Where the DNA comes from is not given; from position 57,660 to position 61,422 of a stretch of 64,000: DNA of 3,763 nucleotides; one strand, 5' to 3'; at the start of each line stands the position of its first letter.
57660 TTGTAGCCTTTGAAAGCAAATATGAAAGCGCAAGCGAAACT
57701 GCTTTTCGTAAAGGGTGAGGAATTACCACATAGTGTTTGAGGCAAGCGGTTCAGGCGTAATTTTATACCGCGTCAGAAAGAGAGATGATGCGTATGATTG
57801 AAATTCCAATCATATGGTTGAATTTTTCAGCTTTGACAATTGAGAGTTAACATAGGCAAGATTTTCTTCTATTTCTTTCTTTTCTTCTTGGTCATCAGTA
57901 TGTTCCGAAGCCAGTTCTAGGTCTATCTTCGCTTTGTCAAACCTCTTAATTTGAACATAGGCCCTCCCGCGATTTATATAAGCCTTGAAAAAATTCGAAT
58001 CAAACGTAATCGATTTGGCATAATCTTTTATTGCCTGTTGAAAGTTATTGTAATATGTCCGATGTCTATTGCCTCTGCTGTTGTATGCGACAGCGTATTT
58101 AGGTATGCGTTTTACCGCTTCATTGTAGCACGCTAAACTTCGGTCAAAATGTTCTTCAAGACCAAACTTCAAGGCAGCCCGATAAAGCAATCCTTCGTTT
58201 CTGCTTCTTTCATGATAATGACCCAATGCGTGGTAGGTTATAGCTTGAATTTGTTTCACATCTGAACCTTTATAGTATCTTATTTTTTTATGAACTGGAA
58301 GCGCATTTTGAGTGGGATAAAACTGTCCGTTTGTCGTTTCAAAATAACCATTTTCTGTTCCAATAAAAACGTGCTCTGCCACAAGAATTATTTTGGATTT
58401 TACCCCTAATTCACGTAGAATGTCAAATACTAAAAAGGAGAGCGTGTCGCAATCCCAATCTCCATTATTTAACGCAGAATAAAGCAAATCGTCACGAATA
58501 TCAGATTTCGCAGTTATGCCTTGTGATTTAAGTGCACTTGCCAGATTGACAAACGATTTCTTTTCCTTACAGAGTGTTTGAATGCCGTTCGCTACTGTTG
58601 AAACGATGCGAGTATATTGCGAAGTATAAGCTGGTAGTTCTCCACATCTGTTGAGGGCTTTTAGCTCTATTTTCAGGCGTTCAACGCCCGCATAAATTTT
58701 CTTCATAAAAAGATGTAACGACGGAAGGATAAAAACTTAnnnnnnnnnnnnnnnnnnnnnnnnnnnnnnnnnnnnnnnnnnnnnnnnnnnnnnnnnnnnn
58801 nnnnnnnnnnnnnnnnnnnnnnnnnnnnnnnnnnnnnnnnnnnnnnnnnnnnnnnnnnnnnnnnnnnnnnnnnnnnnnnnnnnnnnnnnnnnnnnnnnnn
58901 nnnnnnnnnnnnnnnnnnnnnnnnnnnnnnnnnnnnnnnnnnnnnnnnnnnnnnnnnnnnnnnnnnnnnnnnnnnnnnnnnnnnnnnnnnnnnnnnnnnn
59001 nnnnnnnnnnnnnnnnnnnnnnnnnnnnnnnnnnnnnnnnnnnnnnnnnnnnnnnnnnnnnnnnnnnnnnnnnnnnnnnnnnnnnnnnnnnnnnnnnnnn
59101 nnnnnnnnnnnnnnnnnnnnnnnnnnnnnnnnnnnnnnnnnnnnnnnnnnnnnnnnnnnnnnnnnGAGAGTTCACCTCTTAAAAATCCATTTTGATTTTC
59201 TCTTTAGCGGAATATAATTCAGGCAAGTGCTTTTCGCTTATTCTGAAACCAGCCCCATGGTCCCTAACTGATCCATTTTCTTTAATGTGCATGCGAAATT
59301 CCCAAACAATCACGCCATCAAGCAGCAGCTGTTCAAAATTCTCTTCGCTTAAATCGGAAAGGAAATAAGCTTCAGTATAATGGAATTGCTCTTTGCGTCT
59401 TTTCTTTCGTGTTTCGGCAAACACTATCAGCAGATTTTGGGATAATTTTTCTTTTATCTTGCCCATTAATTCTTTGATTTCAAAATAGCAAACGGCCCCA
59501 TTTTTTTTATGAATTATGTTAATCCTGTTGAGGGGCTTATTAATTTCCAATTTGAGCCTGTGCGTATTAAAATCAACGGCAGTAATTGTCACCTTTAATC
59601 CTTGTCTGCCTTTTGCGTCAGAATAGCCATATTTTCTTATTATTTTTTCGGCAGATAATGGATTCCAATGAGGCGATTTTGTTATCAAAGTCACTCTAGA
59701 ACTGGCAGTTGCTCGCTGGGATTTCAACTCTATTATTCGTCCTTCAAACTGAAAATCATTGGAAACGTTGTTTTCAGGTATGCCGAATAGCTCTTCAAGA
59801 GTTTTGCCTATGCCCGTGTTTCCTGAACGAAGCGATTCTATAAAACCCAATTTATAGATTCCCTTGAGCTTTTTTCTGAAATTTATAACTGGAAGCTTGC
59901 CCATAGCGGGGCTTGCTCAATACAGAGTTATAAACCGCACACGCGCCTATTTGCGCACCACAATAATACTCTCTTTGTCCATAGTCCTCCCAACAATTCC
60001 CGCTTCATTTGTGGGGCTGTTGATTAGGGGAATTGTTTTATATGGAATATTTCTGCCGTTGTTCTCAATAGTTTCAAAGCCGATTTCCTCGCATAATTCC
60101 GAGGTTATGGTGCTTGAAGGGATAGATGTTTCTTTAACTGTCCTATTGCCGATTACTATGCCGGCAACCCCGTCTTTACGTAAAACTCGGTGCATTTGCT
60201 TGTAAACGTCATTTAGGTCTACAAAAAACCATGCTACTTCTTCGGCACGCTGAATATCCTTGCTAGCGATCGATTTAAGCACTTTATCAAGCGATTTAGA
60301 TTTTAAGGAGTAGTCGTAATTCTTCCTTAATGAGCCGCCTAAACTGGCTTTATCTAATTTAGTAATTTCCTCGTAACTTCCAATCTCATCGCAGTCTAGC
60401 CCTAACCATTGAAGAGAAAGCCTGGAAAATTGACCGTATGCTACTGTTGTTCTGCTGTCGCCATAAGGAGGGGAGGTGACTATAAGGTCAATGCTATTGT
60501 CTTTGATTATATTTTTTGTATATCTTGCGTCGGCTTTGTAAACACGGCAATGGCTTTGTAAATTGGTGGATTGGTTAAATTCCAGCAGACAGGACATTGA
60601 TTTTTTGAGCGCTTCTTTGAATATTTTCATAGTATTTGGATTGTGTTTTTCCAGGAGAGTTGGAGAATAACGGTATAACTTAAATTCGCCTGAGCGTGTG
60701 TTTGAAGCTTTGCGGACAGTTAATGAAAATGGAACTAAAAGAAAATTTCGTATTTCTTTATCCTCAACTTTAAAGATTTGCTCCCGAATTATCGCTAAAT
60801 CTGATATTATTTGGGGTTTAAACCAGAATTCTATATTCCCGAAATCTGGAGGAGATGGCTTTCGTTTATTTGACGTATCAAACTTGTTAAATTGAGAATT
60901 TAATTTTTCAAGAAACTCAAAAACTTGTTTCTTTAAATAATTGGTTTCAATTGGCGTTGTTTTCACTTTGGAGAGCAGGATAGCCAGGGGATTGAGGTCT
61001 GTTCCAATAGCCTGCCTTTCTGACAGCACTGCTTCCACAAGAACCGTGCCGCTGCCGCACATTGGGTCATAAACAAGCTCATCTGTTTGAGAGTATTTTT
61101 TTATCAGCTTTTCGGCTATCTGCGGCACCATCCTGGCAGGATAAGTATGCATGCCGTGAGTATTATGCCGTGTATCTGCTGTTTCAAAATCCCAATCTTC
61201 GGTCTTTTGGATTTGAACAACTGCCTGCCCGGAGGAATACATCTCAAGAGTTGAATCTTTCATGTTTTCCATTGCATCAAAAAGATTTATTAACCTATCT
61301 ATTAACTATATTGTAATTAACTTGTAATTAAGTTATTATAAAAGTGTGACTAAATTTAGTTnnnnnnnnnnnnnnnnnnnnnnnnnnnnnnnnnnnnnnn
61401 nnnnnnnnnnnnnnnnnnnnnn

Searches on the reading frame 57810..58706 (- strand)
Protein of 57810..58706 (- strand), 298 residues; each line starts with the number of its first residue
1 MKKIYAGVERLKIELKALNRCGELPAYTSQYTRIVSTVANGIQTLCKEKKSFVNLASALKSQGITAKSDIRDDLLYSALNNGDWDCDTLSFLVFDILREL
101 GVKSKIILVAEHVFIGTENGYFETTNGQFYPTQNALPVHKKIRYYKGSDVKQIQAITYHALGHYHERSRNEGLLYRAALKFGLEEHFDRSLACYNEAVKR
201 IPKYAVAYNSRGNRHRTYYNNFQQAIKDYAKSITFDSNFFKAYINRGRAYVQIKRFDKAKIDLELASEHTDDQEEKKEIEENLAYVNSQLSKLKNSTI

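Call 69: search_protein_families(library=padloc, proteins=[window:57810-58706:-], max_evalue=0.001)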
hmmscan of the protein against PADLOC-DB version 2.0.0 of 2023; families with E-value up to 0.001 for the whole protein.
window:57810-58706:- (298 aa): 0 families

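Call 70: search_protein_families(library=pfam, proteins=[window:57810-58706:-], max_evalue=0.001)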
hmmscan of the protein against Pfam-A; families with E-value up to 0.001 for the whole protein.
window:57810-58706:- (298 aa): 7 families
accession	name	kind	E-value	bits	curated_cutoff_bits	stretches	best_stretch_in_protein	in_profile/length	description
PF13414.12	TPR_11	-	6.9e-08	32.5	26.8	1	220-252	8-40/42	TPR repeat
PF07719.23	TPR_2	-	1.4e-07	31.5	27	0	241-267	2-28/34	Tetratricopeptide repeat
PF00515.34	TPR_1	-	2.6e-07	30.6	27.8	0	241-264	2-25/34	Tetratricopeptide repeat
PF13181.12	TPR_8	-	3e-07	30.5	25.7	0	241-266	2-27/34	Tetratricopeptide repeat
PF13431.12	TPR_17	-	4e-06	27.1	24.4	0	229-260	2-33/34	Tetratricopeptide repeat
PF13424.12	TPR_12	-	0.00053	20.6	30.1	0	184-234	23-73/77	Tetratricopeptide repeat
PF13371.12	TPR_9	-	0.00067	20.1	35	0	221-283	10-72/73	Tetratricopeptide repeat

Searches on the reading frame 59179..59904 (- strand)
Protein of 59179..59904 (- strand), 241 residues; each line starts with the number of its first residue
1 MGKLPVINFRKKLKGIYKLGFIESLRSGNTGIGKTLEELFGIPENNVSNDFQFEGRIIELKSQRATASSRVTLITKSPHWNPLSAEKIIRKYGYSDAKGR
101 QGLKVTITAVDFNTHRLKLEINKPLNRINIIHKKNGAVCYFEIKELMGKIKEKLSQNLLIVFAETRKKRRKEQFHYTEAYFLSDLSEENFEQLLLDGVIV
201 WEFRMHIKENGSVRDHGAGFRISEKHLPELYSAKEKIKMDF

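Call 69: search_protein_families(library=padloc, proteins=[window:59179-59904:-], max_evalue=0.001)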
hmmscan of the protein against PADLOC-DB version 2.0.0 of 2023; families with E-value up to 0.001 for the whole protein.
window:59179-59904:- (241 aa): 5 families
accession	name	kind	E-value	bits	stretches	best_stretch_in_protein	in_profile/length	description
PDLC03584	REase_II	-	1.7e-28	97.8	1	16-234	181-399/405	Type II restriction enzyme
PDLC03521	REase_II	-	9.6e-18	62.7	1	13-229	12-238/246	Type II restriction enzyme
PDLC03524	REase_II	-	3.6e-13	47.9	1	136-233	162-253/260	Type II restriction enzyme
PDLC03424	REase_II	-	2e-12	45.4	1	22-236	26-236/238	Type II restriction enzyme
PDLC03305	MTase_II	-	4.6e-12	43.9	1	12-233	265-506/513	Type II methyltransferase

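Call 70: search_protein_families(library=pfam, proteins=[window:59179-59904:-], max_evalue=0.001)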
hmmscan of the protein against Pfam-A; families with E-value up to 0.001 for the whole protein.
window:59179-59904:- (241 aa): 1 family
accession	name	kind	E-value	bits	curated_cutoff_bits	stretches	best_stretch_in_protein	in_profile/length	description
PF15515.12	MvaI_BcnI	-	5.8e-44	151.2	25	1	11-231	2-227/227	MvaI/BcnI restriction endonuclease family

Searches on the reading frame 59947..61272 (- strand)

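Call 69: search_protein_families(library=padloc, proteins=[window:59947-61272:-], max_evalue=0.001)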
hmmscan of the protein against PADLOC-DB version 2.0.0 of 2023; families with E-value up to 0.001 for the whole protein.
window:59947-61272:- (441 aa): 57 families (the best 25 are shown)
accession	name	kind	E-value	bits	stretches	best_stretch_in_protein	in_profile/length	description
PDLC03322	MTase_II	-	4e-128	426.1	1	23-441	21-442/446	Type II methyltransferase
PDLC03360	MTase_II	-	1.4e-50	170.6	1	26-441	24-441/441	Type II methyltransferase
PDLC03362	MTase_II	-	5.9e-44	148.6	1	22-401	27-402/438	Type II methyltransferase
PDLC03380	MTase_II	-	7.5e-44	148.5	1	24-298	17-297/393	Type II methyltransferase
PDLC03239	MTase_II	-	2.2e-41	140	2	17-289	42-310/442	Type II methyltransferase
PDLC03364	MTase_II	-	2.3e-29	100.5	1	25-301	19-277/380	Type II methyltransferase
PDLC03353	MTase_II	-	2e-23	81.2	2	27-95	176-240/260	Type II methyltransferase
PDLC03369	MTase_II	-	2.5e-21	74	1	33-396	109-491/532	Type II methyltransferase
PDLC03224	MTase_II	-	3.4e-21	73.7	1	51-441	80-480/481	Type II methyltransferase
PDLC03325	MTase_II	-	2.1e-20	70.9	1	28-114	55-142/426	Type II methyltransferase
PDLC03377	MTase_II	-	2.2e-20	70.7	1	29-333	86-379/504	Type II methyltransferase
PDLC03350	MTase_II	-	5.2e-19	66.8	2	219-401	35-151/312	Type II methyltransferase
PDLC03387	MTase_II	-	1.1e-16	58.8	2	22-101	198-271/289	Type II methyltransferase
PDLC03283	MTase_II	-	1.7e-15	55.1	1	27-98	192-264/352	Type II methyltransferase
PDLC03351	MTase_II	-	2.4e-14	51.3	1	27-98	112-181/348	Type II methyltransferase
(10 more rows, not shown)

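Call 70: search_protein_families(library=pfam, proteins=[window:59947-61272:-], max_evalue=0.001)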
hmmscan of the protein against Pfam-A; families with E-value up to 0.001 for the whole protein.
window:59947-61272:- (441 aa): 4 families
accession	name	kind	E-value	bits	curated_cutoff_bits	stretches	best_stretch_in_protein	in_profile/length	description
PF01555.25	N6_N4_Mtase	-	3.5e-17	63.5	26.7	2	27-95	144-213/221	DNA methylase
PF01170.24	UPF0020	-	6.1e-12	46.1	22.3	1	43-89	7-54/197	RMKL-like, methyltransferase domain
PF11599.14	AviRa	-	3.9e-07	30.2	25.7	1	23-103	9-95/232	RRNA methyltransferase AviRa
PF02384.22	N6_Mtase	-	0.00018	21.4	20.4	0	45-82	31-65/311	N-6 DNA Methylase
